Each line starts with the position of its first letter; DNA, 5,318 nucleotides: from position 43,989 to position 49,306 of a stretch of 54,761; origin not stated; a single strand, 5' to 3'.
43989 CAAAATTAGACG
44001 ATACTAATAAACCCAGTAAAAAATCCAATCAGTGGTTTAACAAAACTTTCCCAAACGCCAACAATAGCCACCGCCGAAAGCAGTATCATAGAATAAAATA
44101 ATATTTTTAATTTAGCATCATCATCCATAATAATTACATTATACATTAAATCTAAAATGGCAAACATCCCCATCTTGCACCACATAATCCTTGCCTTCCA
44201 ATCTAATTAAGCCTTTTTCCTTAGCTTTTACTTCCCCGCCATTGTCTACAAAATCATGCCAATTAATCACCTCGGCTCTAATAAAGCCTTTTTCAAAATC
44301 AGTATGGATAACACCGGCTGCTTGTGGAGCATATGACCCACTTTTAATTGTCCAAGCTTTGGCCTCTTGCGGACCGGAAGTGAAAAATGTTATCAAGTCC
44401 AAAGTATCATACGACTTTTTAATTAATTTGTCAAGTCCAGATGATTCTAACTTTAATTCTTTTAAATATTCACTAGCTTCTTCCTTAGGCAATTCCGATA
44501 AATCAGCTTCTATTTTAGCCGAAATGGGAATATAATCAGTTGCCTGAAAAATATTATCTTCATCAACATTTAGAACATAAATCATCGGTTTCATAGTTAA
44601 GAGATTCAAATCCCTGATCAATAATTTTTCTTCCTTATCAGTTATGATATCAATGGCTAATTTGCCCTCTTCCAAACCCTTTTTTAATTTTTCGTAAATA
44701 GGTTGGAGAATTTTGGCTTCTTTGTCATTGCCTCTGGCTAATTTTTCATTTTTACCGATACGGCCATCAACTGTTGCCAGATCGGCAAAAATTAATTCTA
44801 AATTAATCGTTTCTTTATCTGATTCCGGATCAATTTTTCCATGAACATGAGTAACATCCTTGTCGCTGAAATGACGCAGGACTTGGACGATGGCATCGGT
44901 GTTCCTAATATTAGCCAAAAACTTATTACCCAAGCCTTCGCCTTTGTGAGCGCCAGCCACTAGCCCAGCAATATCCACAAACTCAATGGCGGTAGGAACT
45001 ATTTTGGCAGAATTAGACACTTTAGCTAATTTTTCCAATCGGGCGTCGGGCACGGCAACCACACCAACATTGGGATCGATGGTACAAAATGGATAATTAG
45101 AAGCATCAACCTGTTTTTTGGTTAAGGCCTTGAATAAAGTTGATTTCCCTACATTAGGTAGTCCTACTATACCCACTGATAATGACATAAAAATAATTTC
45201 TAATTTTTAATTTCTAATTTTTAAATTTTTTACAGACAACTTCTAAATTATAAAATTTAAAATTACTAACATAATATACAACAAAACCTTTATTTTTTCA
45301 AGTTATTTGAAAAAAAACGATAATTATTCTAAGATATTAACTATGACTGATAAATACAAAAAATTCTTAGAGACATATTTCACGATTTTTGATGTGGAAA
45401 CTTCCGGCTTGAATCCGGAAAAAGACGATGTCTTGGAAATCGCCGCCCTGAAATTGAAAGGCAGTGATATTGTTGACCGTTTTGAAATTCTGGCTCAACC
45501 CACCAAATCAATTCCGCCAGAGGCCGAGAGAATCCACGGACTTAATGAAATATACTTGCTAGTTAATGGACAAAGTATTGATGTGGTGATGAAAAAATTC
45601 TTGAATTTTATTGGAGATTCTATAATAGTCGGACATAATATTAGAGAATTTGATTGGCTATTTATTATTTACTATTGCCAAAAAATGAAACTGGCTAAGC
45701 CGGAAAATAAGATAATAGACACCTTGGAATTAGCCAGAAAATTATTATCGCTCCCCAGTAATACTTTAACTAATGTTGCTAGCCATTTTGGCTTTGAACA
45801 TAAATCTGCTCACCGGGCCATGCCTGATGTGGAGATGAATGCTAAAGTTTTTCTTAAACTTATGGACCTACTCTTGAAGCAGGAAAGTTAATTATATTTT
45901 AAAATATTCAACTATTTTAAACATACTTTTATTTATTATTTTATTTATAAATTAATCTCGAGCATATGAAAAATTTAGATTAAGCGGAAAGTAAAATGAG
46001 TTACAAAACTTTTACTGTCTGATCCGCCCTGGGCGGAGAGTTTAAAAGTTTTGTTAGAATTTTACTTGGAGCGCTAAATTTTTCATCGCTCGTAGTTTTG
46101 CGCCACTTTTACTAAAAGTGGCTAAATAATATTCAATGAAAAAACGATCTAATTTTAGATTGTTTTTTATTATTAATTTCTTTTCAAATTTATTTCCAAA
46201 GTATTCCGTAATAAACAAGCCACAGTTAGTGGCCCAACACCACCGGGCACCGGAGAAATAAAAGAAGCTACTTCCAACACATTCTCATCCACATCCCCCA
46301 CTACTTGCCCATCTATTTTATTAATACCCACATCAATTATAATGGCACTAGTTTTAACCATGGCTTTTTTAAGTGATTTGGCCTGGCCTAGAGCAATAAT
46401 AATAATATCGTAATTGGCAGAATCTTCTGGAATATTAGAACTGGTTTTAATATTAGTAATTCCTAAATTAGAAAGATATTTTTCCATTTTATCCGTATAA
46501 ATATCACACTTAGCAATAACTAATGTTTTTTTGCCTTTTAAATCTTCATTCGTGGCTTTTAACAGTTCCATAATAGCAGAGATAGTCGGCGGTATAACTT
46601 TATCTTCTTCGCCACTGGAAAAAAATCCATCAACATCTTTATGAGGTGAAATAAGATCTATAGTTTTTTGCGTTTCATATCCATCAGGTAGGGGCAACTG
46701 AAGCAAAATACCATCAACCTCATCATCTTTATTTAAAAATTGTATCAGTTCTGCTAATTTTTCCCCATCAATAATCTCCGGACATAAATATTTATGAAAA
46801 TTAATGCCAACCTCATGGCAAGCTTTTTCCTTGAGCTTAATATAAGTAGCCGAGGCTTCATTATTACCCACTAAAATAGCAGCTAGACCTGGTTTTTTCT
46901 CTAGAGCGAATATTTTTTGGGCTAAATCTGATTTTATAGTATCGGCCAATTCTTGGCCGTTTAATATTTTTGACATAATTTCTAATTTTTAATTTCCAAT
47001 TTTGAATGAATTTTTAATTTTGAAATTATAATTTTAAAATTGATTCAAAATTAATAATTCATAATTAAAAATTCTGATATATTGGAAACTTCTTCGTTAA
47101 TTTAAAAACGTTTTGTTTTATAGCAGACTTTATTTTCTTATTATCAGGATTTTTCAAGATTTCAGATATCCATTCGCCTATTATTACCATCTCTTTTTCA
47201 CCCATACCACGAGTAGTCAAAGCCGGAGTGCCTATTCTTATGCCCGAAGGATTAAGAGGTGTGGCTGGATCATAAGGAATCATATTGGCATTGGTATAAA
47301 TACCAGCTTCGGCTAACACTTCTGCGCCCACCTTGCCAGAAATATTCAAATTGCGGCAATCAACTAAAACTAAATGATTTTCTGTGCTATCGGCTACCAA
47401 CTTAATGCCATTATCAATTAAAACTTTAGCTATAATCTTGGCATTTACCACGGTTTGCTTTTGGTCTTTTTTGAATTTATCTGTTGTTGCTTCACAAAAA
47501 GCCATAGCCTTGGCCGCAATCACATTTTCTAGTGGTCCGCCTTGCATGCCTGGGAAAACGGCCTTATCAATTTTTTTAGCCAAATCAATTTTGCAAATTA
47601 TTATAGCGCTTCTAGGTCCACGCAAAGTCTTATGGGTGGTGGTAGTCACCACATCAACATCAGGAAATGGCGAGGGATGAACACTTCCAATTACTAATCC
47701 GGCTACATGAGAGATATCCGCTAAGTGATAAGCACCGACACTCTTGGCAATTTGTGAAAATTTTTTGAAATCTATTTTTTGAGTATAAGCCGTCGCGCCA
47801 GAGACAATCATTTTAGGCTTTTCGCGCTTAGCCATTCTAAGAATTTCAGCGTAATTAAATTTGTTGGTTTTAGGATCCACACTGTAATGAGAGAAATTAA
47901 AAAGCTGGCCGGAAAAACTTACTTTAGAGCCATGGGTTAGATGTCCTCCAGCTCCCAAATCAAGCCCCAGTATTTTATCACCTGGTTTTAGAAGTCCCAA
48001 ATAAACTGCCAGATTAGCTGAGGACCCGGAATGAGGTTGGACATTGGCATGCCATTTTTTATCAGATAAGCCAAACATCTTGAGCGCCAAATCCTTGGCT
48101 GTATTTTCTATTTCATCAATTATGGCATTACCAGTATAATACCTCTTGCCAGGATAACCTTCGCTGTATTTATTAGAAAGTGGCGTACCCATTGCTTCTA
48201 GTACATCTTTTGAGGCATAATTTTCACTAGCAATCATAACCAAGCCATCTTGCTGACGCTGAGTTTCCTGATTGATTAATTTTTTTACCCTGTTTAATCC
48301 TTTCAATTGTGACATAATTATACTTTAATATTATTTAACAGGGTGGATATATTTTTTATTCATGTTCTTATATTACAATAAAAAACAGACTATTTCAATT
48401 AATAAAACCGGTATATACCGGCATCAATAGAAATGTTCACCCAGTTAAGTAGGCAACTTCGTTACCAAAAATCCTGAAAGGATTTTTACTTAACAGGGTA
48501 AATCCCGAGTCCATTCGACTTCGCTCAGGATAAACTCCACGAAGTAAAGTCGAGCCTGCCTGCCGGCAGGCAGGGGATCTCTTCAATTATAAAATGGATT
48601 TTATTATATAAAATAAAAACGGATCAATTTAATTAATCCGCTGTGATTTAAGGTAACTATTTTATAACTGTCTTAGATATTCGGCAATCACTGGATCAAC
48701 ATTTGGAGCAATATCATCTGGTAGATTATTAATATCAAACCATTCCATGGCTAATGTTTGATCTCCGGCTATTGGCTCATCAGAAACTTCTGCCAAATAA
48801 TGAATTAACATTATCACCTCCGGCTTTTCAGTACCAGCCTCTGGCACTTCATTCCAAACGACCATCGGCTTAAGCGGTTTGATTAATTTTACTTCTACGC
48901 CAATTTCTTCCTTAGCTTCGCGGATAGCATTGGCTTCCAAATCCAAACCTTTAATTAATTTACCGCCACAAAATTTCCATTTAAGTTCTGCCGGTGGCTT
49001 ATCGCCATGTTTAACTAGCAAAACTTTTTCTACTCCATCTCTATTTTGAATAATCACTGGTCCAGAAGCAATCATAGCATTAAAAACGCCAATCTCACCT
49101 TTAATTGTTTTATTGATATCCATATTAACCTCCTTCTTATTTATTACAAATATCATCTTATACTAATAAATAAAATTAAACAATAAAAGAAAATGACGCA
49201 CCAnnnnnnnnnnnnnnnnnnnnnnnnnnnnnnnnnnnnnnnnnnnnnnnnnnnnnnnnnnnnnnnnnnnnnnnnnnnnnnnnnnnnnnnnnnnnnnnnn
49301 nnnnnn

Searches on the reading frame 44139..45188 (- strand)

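Call 17: search_protein_families(library=pfam, proteins=[window:44139-45188:-], max_evalue=0.001)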
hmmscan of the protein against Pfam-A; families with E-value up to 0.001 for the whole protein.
window:44139-45188:- (349 aa): 3 families
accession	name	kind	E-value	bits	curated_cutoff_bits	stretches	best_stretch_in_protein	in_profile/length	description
PF06071.19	YchF-GTPase_C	-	1.4e-39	134.6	27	1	265-348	1-84/84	Protein of unknown function (DUF933)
PF01926.29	MMR_HSR1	-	1.6e-22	80.2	21.9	1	5-114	2-91/113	50S ribosome-binding GTPase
PF02421.24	FeoB_N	-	4.7e-08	33.2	27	1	5-47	3-45/156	Ferrous iron transport protein B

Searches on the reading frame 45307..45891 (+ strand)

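Call 17: search_protein_families(library=pfam, proteins=[window:45307-45891:+], max_evalue=0.001)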
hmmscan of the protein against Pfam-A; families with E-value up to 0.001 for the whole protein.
window:45307-45891:+ (194 aa): 3 families
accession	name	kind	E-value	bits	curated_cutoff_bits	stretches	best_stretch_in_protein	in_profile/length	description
PF00929.31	RNase_T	-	3.4e-32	112.7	24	1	27-182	2-164/164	Exonuclease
PF13482.12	RNase_H_2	-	2.4e-08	34.6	22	1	27-166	2-118/165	RNase_H superfamily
PF03104.25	DNA_pol_B_exo1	-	3.3e-05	23.9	23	1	28-123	69-178/242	DNA polymerase family B, exonuclease domain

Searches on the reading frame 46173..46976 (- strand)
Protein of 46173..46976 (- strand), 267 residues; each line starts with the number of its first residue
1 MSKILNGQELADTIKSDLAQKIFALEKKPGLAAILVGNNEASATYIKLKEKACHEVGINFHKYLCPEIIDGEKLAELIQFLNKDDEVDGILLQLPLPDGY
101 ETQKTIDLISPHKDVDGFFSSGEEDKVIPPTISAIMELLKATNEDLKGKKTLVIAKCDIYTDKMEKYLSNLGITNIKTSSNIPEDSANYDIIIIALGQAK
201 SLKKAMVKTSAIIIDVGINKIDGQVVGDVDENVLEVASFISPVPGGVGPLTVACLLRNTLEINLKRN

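Call 17: search_protein_families(library=pfam, proteins=[window:46173-46976:-], max_evalue=0.001)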
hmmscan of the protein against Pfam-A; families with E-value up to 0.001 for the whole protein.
window:46173-46976:- (267 aa): 2 families
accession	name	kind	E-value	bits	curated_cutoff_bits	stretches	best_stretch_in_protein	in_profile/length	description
PF02882.25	THF_DHG_CYH_C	-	5.9e-37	126.9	27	1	124-263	12-156/160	Tetrahydrofolate dehydrogenase/cyclohydrolase, NAD(P)-binding domain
PF00763.28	THF_DHG_CYH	-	2.8e-34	118.3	32.8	1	5-116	1-115/115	Tetrahydrofolate dehydrogenase/cyclohydrolase, catalytic domain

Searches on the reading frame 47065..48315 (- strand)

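Call 17: search_protein_families(library=pfam, proteins=[window:47065-48315:-], max_evalue=0.001)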
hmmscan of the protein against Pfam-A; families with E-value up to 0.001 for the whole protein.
window:47065-48315:- (416 aa): 1 family
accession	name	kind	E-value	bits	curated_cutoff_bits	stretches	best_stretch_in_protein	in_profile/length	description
PF00464.25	SHMT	-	2.5e-147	491.1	27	1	9-383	7-399/399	Serine hydroxymethyltransferase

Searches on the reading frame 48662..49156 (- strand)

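Call 17: search_protein_families(library=pfam, proteins=[window:48662-49156:-], max_evalue=0.001)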
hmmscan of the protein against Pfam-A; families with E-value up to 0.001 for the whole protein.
window:48662-49156:- (164 aa): 1 family
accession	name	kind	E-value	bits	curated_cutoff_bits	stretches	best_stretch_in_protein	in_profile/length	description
PF00293.34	NUDIX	-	2.1e-18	67.1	21.1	1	34-159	8-133/134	NUDIX domain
